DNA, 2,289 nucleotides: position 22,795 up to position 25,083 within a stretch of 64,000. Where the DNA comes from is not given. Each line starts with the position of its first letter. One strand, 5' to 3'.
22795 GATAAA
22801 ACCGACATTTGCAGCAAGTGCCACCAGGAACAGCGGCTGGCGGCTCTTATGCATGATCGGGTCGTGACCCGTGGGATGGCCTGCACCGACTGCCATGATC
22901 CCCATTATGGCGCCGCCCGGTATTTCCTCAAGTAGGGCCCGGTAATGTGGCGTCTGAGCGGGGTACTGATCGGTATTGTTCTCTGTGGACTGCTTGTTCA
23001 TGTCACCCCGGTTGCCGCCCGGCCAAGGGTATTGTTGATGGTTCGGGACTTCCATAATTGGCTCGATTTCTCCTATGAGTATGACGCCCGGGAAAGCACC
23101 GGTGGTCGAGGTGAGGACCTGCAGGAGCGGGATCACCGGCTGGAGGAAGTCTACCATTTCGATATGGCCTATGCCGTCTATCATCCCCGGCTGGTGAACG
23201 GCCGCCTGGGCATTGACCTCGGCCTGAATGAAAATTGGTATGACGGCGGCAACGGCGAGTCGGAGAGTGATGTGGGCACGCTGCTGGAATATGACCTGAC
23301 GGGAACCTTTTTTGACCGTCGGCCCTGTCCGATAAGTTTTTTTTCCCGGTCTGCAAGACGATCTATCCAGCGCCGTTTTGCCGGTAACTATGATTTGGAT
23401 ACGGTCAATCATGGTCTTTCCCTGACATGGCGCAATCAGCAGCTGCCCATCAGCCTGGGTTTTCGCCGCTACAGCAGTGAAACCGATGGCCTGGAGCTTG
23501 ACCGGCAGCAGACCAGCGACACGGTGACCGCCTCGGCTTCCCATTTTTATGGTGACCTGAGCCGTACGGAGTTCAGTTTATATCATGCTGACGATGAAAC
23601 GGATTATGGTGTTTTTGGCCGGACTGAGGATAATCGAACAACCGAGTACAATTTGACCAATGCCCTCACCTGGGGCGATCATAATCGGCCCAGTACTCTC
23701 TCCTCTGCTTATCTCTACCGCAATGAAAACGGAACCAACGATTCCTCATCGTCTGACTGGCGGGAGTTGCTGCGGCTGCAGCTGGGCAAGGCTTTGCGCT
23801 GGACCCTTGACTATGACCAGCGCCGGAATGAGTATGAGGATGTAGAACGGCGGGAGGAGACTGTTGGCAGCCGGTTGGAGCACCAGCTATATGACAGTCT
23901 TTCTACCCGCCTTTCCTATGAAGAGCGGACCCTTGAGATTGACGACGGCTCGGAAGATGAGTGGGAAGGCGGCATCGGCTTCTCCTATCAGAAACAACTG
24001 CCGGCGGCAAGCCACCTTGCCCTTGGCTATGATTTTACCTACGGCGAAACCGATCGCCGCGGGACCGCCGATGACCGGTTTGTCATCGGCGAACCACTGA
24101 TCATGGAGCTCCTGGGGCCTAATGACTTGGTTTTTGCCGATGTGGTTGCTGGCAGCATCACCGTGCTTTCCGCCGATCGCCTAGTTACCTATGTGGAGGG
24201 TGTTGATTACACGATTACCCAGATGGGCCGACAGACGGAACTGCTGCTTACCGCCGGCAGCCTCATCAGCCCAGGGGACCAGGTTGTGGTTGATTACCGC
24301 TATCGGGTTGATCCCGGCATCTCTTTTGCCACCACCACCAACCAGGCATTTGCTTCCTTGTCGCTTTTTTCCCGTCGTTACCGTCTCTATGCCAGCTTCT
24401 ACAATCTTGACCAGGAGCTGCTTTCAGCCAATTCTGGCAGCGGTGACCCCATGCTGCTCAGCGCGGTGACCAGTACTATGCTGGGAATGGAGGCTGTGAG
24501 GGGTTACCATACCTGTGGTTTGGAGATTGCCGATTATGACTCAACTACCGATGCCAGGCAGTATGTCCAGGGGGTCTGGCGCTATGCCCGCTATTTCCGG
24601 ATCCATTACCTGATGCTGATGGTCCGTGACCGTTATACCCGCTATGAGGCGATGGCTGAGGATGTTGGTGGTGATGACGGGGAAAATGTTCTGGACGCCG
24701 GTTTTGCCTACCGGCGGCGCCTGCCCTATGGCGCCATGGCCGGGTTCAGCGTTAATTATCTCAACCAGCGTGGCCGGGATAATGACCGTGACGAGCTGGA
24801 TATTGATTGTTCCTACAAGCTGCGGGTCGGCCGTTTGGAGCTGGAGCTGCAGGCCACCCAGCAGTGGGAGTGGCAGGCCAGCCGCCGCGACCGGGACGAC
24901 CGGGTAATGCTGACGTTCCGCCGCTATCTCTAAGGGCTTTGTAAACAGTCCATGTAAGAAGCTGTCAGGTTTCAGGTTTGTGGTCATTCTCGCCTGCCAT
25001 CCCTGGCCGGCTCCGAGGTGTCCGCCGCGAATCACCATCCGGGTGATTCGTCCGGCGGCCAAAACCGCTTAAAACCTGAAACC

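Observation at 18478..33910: Atypical multiheme-cytochrome / NHL-propeller / beta-barrel island: candidate new extracellular electron transfer conduit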

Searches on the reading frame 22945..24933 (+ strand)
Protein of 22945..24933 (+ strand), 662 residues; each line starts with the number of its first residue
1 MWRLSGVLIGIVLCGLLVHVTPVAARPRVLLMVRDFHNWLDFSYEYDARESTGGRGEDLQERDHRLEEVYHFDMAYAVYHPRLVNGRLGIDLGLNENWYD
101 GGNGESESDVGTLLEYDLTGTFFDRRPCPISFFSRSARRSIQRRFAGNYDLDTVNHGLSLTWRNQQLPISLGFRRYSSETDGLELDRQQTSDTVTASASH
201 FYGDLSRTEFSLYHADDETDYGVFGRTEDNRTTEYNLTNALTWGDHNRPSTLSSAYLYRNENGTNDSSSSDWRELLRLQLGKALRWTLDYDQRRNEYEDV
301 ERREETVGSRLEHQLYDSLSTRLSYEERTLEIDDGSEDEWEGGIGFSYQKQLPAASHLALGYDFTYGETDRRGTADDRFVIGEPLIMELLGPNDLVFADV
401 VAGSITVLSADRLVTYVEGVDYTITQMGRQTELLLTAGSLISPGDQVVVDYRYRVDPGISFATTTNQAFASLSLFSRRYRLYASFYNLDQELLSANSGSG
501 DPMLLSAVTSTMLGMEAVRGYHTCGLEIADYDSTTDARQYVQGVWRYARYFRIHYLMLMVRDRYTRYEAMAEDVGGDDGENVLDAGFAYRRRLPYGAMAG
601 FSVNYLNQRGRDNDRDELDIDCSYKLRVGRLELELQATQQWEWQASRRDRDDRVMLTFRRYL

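Call 5: search_protein_families(library=pfam, proteins=[window:22945-24933:+], max_evalue=0.01)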
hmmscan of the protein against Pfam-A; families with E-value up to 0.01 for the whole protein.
window:22945-24933:+ (662 aa): 0 families

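Call 6: search_protein_families(library=ncbifam, proteins=[window:22945-24933:+], max_evalue=0.01)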
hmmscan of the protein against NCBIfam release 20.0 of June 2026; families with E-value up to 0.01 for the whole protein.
window:22945-24933:+ (662 aa): 1 family
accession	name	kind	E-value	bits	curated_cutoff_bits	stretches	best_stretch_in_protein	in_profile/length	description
NF052337.1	tail_tube_6XGR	equivalog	8e-06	25.5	60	1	403-468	119-183/245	phage tail tube protein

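Call 7: find_related_loci(query=window:22945-24933:+, collection=genome_contigs, flank=10000)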
Query window:22945-24933:+ (662 aa) in genome_contigs; peptide patterns used: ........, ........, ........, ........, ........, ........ (x = any residue, [..] = any of these).
78 stretches matched a pattern, but none encodes a relative of the query by tblastn (E <= 1e-3).

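Call 8: find_homologous_proteins(query=window:22945-24933:+)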
Query window:22945-24933:+ (662 aa): 13 proteins with E <= 0.001 among 8000 candidates.
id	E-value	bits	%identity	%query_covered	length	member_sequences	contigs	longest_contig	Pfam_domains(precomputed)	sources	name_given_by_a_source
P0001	0.0e+0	1509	100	100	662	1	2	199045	-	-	-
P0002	1.2e-242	825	57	100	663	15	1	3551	-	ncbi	-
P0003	2.9e-240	817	57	100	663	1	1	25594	-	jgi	jgi:hypothetical protein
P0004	8.4e-240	816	57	100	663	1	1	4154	-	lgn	-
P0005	1.2e-239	815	56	100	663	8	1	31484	-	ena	-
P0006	2.0e-227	775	55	100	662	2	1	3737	-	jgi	-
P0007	1.5e-166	574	44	96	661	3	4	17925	-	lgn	-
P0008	5.4e-162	559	43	97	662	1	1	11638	-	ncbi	-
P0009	4.7e-155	536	45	96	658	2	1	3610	-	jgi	-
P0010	2.8e-153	530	43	100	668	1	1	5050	-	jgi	-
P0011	8.3e-96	340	33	100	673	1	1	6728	-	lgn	-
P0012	4.3e-86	308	31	97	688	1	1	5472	-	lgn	-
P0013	4.3e-86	308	32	97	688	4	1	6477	-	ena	-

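Call 11: find_encoding_contigs(protein=P0005, flank=10000, max_places=3)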
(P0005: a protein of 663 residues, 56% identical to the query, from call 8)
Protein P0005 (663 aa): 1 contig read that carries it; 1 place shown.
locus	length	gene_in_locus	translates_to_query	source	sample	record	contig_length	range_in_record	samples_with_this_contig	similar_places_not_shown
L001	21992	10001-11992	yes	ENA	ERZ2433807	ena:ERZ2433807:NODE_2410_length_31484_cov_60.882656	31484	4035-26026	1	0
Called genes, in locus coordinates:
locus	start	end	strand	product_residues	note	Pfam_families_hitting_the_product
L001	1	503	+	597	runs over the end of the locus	PF04055:Radical_SAM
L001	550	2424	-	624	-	PF00989:PAS, PF08448:PAS_4, PF13188:PAS_8 (faint), PF13426:PAS_9, PF00512:HisKA, PF02518:HATPase_c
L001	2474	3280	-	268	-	-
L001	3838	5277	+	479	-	PF00072:Response_reg, PF00004:AAA (faint), PF00158:Sigma54_activat, PF14532:Sigma54_activ_2, PF07728:AAA_5 (weak), PF25601:AAA_lid_14, PF02954:HTH_8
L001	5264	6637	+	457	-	PF02085:Cytochrom_CIII (faint), PF14522:Cytochrome_C7 (faint), PF14537:Cytochrom_c3_2 (faint), PF22678:Cytochrom_c_NrfB-like (faint), PF09699:Paired_CXXCH_1, PF22113:Mtrc-MtrF_II-IV_dom (weak), PF09699:Paired_CXXCH_1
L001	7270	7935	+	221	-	PF14522:Cytochrome_C7 (faint), PF09699:Paired_CXXCH_1 (weak)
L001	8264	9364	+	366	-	PF08450:SGL (faint), PF25021:TEN_NHL (faint), PF17170:DUF5128 (faint), PF01436:NHL (weak)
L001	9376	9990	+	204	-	PF14522:Cytochrome_C7 (faint), PF14537:Cytochrom_c3_2 (faint), PF09699:Paired_CXXCH_1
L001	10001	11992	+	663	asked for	-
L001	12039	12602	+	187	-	-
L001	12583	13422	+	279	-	PF14537:Cytochrom_c3_2 (faint), PF14522:Cytochrome_C7 (faint), PF09699:Paired_CXXCH_1 (weak)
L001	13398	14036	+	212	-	PF00672:HAMP (weak)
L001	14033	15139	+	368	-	PF06739:SBBP (faint), PF08450:SGL, PF25021:TEN_NHL (faint), PF01731:Arylesterase (faint), PF17170:DUF5128 (faint), PF01436:NHL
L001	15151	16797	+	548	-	PF14522:Cytochrome_C7 (faint), PF09699:Paired_CXXCH_1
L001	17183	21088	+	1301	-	PF14522:Cytochrome_C7 (faint), PF00801:PKD (faint), PF18911:PKD_4 (weak)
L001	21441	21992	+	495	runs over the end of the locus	PF04715:, PF00425:Chorismate_bind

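Call 12: find_encoding_contigs(protein=P0007, flank=10000, max_places=3)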
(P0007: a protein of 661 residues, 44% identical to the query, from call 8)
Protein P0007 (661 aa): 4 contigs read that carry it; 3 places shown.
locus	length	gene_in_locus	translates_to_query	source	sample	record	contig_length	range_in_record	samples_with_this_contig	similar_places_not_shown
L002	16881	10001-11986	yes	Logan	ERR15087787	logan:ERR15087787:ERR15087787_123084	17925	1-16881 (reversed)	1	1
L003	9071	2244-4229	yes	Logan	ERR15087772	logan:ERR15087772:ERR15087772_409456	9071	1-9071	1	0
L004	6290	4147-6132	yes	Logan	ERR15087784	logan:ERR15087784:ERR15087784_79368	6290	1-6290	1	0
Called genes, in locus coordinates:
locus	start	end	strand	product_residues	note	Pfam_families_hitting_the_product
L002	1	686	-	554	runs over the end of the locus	PF14312:FG-GAP_2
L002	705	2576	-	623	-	PF00989:PAS, PF08448:PAS_4 (faint), PF13426:PAS_9, PF08447:PAS_3 (faint), PF00512:HisKA, PF02518:HATPase_c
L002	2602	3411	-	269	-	-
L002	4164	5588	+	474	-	PF00072:Response_reg, PF00158:Sigma54_activat, PF14532:Sigma54_activ_2, PF25601:AAA_lid_14, PF02954:HTH_8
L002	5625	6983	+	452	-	PF14522:Cytochrome_C7 (faint), PF14537:Cytochrom_c3_2 (faint), PF22678:Cytochrom_c_NrfB-like (faint), PF09699:Paired_CXXCH_1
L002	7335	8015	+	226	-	PF14522:Cytochrome_C7 (faint), PF09699:Paired_CXXCH_1 (weak)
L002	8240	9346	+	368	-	PF08450:SGL (faint), PF25021:TEN_NHL (faint), PF01436:NHL (faint)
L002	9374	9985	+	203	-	PF14522:Cytochrome_C7 (faint), PF09699:Paired_CXXCH_1 (weak), PF14537:Cytochrom_c3_2 (faint), PF09699:Paired_CXXCH_1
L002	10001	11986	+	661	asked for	-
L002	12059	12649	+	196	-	-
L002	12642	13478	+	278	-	PF14522:Cytochrome_C7 (faint), PF22678:Cytochrom_c_NrfB-like (faint), PF09699:Paired_CXXCH_1 (faint), PF14537:Cytochrom_c3_2 (weak)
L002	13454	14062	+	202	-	-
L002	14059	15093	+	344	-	PF08450:SGL, PF06739:SBBP (faint), PF25021:TEN_NHL (faint), PF17170:DUF5128 (faint), PF24684:Vgb_lyase (faint), PF01731:Arylesterase (faint), PF01436:NHL (weak)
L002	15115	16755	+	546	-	PF14537:Cytochrom_c3_2 (faint), PF14522:Cytochrome_C7 (faint), PF09699:Paired_CXXCH_1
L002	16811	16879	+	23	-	?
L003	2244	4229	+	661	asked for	-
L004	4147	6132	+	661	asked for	-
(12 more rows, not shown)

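Call 15: find_encoding_contigs(protein=P0013, flank=10000, max_places=3)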
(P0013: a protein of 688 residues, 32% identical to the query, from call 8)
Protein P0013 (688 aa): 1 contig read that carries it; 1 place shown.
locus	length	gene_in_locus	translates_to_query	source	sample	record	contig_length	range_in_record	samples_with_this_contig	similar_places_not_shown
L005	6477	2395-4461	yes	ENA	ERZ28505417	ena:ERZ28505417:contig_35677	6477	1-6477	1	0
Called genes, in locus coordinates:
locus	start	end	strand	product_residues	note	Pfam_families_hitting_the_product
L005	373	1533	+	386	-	PF01436:NHL (faint), PF08450:SGL (faint)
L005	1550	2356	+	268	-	PF09699:Paired_CXXCH_1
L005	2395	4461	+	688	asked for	-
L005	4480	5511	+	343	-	PF08450:SGL (faint), PF25021:TEN_NHL (faint), PF01731:Arylesterase (faint), PF22807:TrAA12 (faint), PF17170:DUF5128 (weak), PF01436:NHL (weak)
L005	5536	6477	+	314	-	?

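Call 16: find_encoding_contigs(protein=P0011, flank=10000, max_places=3)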
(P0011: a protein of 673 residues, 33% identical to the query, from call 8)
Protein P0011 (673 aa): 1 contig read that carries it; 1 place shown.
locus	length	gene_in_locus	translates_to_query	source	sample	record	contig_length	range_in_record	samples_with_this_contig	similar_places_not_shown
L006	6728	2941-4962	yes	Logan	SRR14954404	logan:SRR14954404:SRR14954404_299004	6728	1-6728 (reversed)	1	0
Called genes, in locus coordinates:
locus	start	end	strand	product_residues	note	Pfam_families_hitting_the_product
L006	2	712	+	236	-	?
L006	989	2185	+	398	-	PF17170:DUF5128 (faint), PF01436:NHL (faint), PF08450:SGL (faint)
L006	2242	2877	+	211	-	PF14522:Cytochrome_C7 (faint), PF09699:Paired_CXXCH_1, PF14537:Cytochrom_c3_2 (faint), PF09699:Paired_CXXCH_1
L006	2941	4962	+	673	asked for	-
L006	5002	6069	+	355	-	PF08450:SGL (faint), PF01731:Arylesterase (faint), PF06739:SBBP (faint), PF25021:TEN_NHL (faint), PF17170:DUF5128, PF01436:NHL (weak)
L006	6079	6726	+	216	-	?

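Call 17: find_related_loci(query=A1, collection=genome_contigs, flank=10000)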
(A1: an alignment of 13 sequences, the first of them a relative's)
Query A1 (662 aa) in genome_contigs; peptide patterns used: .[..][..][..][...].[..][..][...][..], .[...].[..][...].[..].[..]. (x = any residue, [..] = any of these).
31 stretches matched a pattern; 20 encode a relative of the query (tblastn E <= 1e-3); 20 distinct loci.
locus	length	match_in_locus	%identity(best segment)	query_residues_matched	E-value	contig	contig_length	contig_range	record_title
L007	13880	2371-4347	43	3-662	8e-152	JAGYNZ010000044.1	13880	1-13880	MAG: Deltaproteobacteria bacterium isolate M55B156 44, whole genome shotgun sequence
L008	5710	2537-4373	44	23-662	4e-135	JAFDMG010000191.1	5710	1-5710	MAG: Deltaproteobacteria bacterium isolate WB1_Bin_44 WB1_Bin_44_scaffold_92827, whole genome shotgun sequence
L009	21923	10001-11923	32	24-662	1e-83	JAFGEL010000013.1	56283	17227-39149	MAG: Desulfuromonadales bacterium isolate Zod_Metabat.1226 k87_1341424, whole genome shotgun sequence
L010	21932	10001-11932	31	22-662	2e-80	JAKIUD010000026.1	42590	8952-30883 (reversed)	MAG: Desulfuromusa sp. isolate D100SM.bin.1 NODE_395_length_42590_cov_5.221911, whole genome shotgun sequence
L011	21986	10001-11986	30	12-662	2e-77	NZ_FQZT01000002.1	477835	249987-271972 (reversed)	Malonomonas rubra DSM 5091, whole genome shotgun sequence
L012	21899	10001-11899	28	23-660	2e-56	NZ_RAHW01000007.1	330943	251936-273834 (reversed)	Geomonas oryzae strain S43 contig7, whole genome shotgun sequence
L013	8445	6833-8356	33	9-516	5e-76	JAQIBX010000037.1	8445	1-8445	MAG: Desulfuromusa sp. isolate GH17 k119_276719, whole genome shotgun sequence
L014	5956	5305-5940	45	11-222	1e-51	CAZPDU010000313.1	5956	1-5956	MAG TPA_asm: uncultured Thermodesulfobacteriaceae bacterium isolate SRP067234_co1_228 genome assembly, contig: k99_10707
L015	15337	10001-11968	22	25-662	5e-29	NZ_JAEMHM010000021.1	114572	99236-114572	Geomesophilobacter sediminis strain Red875 NODE_21_length_114572_cov_148.977947, whole genome shotgun sequence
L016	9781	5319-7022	23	66-643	2e-23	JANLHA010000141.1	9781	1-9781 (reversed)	MAG: Candidatus Omnitrophota bacterium isolate P6-5 k99_375498, whole genome shotgun sequence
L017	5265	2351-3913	24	108-635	3e-22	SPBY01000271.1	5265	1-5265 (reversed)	MAG: Bacteroidia bacterium isolate das_tool.concoct.150 k141_1144483, whole genome shotgun sequence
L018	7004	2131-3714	25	2-533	3e-21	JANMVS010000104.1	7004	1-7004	MAG: Verrucomicrobiota bacterium isolate OTE_88_metabat_470 OTE_88_k141_3639112, whole genome shotgun sequence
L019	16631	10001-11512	23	108-618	3e-20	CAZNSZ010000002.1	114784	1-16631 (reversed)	MAG TPA_asm: uncultured Bacteroides sp. isolate binchicken_co176_102 genome assembly, contig: NODE_14_length_114784_cov_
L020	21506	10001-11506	23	78-596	8e-18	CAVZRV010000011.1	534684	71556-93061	MAG: uncultured Acidobacteriota bacterium isolate MFD05684.bin.2.2 genome assembly, contig: contig_38066, whole genome s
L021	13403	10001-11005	24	157-483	6e-15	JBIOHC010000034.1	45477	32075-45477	MAG: Bacteroidia bacterium isolate GcC11-26 k141_429900_length_45477_cov_44.0000, whole genome shotgun sequence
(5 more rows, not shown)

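Call 21: predict_structure(alignment_id=A1)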
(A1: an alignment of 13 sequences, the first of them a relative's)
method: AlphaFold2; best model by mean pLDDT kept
length: 662 residues; sequences in the alignment: 13
mean_pLDDT: 82.8   pTM: 0.67
mean pLDDT of the five models: 82.8, 80.0, 79.1, 73.3, 70.0
residues with pLDDT >= 90: 351; 70-90: 164; 50-70: 97; < 50: 50
segments of 3 or more residues with pLDDT < 50: 1-4, 18-26, 398-404, 406-416, 418-420, 427-430, 496-501, 572-575
pLDDT, mean of each block of 10 residues (from residue 1): 54 54 50 89 94 74 93 86 84 90 75 93 87 93 77 94 90 95 82 96 90 95 82 96 85 97 90 95 93 89 95 91 96 87 96 91 95 60 62 54 47 45 50 58 69 62 94 89 95 57 77 88 94 81 95 94 85 59 96 91 94 85 92 94 89 95 89
secondary structure, 60 per line:
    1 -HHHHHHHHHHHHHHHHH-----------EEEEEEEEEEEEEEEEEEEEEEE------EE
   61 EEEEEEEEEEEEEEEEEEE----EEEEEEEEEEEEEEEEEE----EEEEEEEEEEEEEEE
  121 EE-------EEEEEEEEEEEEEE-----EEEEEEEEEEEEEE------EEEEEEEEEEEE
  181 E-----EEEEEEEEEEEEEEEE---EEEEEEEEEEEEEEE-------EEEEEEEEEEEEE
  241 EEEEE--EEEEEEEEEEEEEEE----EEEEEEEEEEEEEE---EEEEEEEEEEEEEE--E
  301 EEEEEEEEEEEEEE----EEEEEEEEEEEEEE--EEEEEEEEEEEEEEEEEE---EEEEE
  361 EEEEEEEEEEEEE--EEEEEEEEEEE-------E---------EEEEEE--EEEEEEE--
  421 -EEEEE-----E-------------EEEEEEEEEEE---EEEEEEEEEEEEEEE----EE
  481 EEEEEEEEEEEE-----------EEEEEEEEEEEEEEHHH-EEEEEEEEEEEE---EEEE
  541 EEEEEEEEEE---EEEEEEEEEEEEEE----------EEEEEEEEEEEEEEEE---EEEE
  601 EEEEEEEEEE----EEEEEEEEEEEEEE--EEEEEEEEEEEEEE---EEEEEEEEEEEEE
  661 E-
elements in order (helices of 4 or more, strands of 3 or more residues): H2-18 E30-52 E59-79 E84-101 E106-122 E130-143 E149-162 E169-181 E187-202 E206-220 E228-245 E248-262 E267-280 E284-297 E300-314 E319-332 E335-352 E356-373 E376-386 E404-409 E412-418 E422-426 E446-456 E460-474 E479-492 E504-517 E522-533 E537-550 E554-567 E578-593 E597-610 E615-628 E631-644 E648-661

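Call 27: fold_search(model_id=the predicted structure, library=pdb)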
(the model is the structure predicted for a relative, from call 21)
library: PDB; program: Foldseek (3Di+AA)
matches with E <= 10: 754; with E <= 0.001: 231
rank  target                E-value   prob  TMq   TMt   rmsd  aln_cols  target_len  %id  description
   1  2hdi_A                8.6e-10  1.00  0.32  0.35  14.0       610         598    9  Crystal structure of the Colicin I receptor Cir from E.coli in complex with receptor binding domain of Colicin Ia. (released 2007-05-08)
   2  2hdf                  2.2e-09  1.00  0.29  0.32  12.5       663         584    8  Crystal structure of the Colicin I receptor Cir from E.coli (released 2007-05-08)
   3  9nn6_A                2.4e-08  1.00  0.34  0.35  13.1       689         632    9  E. coli Cir in Complex with the RBD of Microcin V (released 2025-09-24)
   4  9dhe                  6.6e-08  1.00  0.27  0.29  15.9       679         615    9  The crystal structure on the heme/hemoglobin transporter ChuA, in complex with heme (released 2025-05-21)
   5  9dis_B                2.1e-07  1.00  0.26  0.26  16.9       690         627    9  Cryo-EM structure of the heme/hemoglobin transporter ChuA, in complex with de novo designed binder H3 (released 2025-05-21)
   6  5fq6_I                2.8e-07  1.00  0.27  0.21  22.7       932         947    7  Crystal structure of the SusCD complex BT2261-2264 from Bacteroides thetaiotaomicron (released 2016-12-21)
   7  5fq7_D                3.4e-07  1.00  0.26  0.20  22.3       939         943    7  Crystal structure of the SusCD complex BT2261-2264 from Bacteroides thetaiotaomicron (released 2016-12-21)
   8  2o5p_B                3.9e-07  1.00  0.25  0.23  20.8       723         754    7  Crystal structure of the full length ferric pyoverdine outer membrane receptor FpvA of Pseudomonas aeruginosa in its a (released 2007-10-30)
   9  5fq6_M                3.9e-07  1.00  0.24  0.19  23.3       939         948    7  Crystal structure of the SusCD complex BT2261-2264 from Bacteroides thetaiotaomicron (released 2016-12-21)
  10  6r2q_B                4.3e-07  1.00  0.39  0.40  13.4       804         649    8  Structure of the Mtr complex (released 2020-04-22)
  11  5fq7_B                6.5e-07  1.00  0.24  0.19  22.7       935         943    7  Crystal structure of the SusCD complex BT2261-2264 from Bacteroides thetaiotaomicron (released 2016-12-21)
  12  5fq6_B                6.9e-07  1.00  0.26  0.20  21.8       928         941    7  Crystal structure of the SusCD complex BT2261-2264 from Bacteroides thetaiotaomicron (released 2016-12-21)
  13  5fr8_A                7.6e-07  1.00  0.29  0.28  17.1       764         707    9  Crystal structure of the siderophore receptor PirA from Acinetobacter baumannii (released 2016-05-11)
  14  9a3c_MODEL_1_A        7.6e-07  1.00  0.28  0.25  25.1       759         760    8  Model of E. coli Fiu by in-cell photo-crosslinking MS and deep learning (released 2023-02-24)
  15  6h7f_A                7.6e-07  1.00  0.27  0.27  18.1       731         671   10  Crystal structure of BauA, the Ferric preacinetobactin receptor from Acinetobacter baumannii in complex with Fe3+-Prea (released 2018-10-10)
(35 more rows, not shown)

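Call 38: find_encoding_contigs(protein=P0001, flank=1000, max_places=2)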
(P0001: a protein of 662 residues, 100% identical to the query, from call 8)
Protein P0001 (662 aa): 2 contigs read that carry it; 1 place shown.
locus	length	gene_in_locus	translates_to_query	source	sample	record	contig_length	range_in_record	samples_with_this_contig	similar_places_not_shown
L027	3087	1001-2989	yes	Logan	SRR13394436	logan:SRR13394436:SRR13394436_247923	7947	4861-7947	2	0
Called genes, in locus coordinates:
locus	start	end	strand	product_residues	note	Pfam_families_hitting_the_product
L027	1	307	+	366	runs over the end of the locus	PF08450:SGL (faint), PF25021:TEN_NHL (faint), PF17170:DUF5128 (faint), PF01436:NHL (weak)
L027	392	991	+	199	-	PF14522:Cytochrome_C7 (faint), PF09699:Paired_CXXCH_1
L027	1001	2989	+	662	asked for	-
